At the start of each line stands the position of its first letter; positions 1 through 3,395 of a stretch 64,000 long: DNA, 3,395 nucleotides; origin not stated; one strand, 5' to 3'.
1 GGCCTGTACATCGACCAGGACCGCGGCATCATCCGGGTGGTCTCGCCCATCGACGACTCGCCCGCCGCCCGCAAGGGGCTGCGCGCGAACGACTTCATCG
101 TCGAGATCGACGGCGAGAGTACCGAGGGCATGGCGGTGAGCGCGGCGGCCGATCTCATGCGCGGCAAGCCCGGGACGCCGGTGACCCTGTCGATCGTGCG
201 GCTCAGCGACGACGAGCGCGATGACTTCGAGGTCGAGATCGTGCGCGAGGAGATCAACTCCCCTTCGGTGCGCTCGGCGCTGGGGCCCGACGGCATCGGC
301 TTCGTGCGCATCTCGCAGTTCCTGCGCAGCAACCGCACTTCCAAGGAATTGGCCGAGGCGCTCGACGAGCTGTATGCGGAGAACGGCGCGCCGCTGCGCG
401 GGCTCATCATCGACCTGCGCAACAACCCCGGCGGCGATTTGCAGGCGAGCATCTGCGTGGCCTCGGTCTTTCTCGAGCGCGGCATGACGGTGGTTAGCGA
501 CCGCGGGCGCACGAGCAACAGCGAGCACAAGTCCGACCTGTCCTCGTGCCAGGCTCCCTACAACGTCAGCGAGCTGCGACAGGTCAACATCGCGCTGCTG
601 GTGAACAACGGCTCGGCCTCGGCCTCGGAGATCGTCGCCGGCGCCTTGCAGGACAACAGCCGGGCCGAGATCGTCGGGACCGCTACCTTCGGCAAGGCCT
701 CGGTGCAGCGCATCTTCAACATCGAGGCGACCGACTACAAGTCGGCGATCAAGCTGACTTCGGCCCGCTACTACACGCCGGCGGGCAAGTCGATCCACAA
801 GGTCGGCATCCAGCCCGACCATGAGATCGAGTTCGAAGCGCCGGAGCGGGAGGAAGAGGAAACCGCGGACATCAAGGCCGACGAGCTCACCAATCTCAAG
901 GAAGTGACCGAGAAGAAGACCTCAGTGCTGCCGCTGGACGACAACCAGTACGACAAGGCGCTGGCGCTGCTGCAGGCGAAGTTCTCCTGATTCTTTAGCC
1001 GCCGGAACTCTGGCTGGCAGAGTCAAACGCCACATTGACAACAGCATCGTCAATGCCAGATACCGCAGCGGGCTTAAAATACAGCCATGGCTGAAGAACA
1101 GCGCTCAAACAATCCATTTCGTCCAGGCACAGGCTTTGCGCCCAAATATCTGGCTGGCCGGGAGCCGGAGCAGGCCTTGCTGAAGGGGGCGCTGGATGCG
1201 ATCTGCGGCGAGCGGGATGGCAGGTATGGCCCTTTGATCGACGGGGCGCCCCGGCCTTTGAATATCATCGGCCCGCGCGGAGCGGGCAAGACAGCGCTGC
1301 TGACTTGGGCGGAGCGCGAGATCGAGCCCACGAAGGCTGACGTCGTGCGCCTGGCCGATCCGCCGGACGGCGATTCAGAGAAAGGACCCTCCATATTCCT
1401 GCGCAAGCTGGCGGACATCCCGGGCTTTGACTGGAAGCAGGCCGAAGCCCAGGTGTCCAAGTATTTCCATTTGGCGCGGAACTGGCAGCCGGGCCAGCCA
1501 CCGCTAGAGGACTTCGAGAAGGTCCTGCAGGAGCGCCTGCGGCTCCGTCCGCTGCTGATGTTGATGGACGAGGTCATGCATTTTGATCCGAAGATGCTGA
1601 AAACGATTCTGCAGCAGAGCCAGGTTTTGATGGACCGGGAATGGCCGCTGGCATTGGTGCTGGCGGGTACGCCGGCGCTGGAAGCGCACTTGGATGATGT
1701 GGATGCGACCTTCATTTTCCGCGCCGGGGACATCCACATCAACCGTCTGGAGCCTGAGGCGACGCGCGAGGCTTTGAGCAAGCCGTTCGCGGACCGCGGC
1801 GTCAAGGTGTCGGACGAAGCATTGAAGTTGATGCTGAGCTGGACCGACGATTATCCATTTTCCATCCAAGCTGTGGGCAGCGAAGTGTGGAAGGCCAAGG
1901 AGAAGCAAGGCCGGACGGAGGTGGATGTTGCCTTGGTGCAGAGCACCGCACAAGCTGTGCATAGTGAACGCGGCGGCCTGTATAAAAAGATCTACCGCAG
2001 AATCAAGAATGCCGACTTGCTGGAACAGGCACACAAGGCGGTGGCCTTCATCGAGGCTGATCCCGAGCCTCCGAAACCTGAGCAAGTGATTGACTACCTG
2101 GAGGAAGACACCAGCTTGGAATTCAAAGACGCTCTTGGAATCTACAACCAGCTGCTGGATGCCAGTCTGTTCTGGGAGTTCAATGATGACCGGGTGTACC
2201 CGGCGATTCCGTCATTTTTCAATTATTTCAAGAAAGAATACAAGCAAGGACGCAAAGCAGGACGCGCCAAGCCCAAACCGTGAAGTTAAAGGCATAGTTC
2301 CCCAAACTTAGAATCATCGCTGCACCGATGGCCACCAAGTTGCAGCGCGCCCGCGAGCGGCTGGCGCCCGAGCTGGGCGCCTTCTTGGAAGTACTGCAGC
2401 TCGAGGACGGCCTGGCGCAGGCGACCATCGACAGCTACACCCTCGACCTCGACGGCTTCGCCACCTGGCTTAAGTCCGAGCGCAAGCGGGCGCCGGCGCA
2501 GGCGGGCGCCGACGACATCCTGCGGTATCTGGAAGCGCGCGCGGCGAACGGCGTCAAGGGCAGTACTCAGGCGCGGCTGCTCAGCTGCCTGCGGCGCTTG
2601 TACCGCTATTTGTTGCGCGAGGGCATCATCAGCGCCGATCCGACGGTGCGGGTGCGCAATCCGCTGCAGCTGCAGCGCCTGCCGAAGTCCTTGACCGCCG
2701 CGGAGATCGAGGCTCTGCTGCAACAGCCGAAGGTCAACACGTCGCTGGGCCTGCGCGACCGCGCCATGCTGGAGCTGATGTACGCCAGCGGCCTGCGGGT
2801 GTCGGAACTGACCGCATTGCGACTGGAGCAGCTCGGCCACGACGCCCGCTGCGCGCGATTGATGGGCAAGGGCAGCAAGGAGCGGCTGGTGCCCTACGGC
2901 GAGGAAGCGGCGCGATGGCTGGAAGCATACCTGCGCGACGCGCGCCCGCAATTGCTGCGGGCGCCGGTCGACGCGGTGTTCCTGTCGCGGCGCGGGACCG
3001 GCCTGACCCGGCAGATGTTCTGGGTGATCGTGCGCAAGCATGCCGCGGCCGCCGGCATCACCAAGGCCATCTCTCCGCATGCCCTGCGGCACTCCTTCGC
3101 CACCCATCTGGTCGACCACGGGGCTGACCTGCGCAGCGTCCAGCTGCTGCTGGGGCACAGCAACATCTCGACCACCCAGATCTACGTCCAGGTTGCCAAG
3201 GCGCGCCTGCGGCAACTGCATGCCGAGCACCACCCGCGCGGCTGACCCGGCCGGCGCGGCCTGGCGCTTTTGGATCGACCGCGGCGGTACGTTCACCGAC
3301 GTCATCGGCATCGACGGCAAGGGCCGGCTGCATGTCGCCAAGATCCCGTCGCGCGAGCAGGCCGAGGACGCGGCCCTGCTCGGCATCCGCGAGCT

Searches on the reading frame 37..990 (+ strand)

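Call 28: search_protein_families(library=pfam, proteins=[window:37-990:+], max_evalue=0.001)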
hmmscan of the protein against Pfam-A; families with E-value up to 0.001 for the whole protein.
window:37-990:+ (317 aa): 4 families
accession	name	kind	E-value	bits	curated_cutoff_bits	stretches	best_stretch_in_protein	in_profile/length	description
PF03572.23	Peptidase_S41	-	3.8e-47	160.4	24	1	87-264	2-165/165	Peptidase family S41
PF17820.7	PDZ_6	-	3.8e-12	46.2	27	1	4-55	5-54/54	PDZ domain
PF00595.29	PDZ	-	2.7e-08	34.5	23.2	1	7-53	35-80/81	PDZ domain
PF13180.12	PDZ_2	-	6.7e-08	33.2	27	1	3-67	18-79/80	PDZ domain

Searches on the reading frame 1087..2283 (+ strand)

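Call 28: search_protein_families(library=pfam, proteins=[window:1087-2283:+], max_evalue=0.001)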
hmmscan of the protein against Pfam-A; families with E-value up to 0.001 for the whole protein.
window:1087-2283:+ (398 aa): 2 families
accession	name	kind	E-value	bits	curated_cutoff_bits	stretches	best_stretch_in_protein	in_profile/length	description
PF13401.12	AAA_22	-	1.8e-08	35.2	27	1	58-200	8-128/130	AAA domain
PF13191.12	AAA_16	-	0.00036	21.5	32.6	0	47-84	16-53/167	AAA ATPase domain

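Call 82: search_protein_families(library=padloc, proteins=[window:1087-2283:+], max_evalue=0.001)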
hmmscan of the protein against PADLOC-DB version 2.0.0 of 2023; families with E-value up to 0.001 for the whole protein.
window:1087-2283:+ (398 aa): 0 families

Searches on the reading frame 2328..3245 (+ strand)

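Call 28: search_protein_families(library=pfam, proteins=[window:2328-3245:+], max_evalue=0.001)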
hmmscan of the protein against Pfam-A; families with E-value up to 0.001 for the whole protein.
window:2328-3245:+ (305 aa): 3 families
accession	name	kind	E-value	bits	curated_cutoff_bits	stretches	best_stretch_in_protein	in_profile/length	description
PF00589.27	Phage_integrase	-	3.1e-48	164.2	27.1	1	121-292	2-171/172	Phage integrase family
PF02899.23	Phage_int_SAM_1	-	1.8e-18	67.1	22.3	1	18-99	3-83/83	Phage integrase, N-terminal SAM-like domain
PF13495.12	Phage_int_SAM_4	-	9.3e-10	39.2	27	1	18-98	4-81/85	Phage integrase, N-terminal SAM-like domain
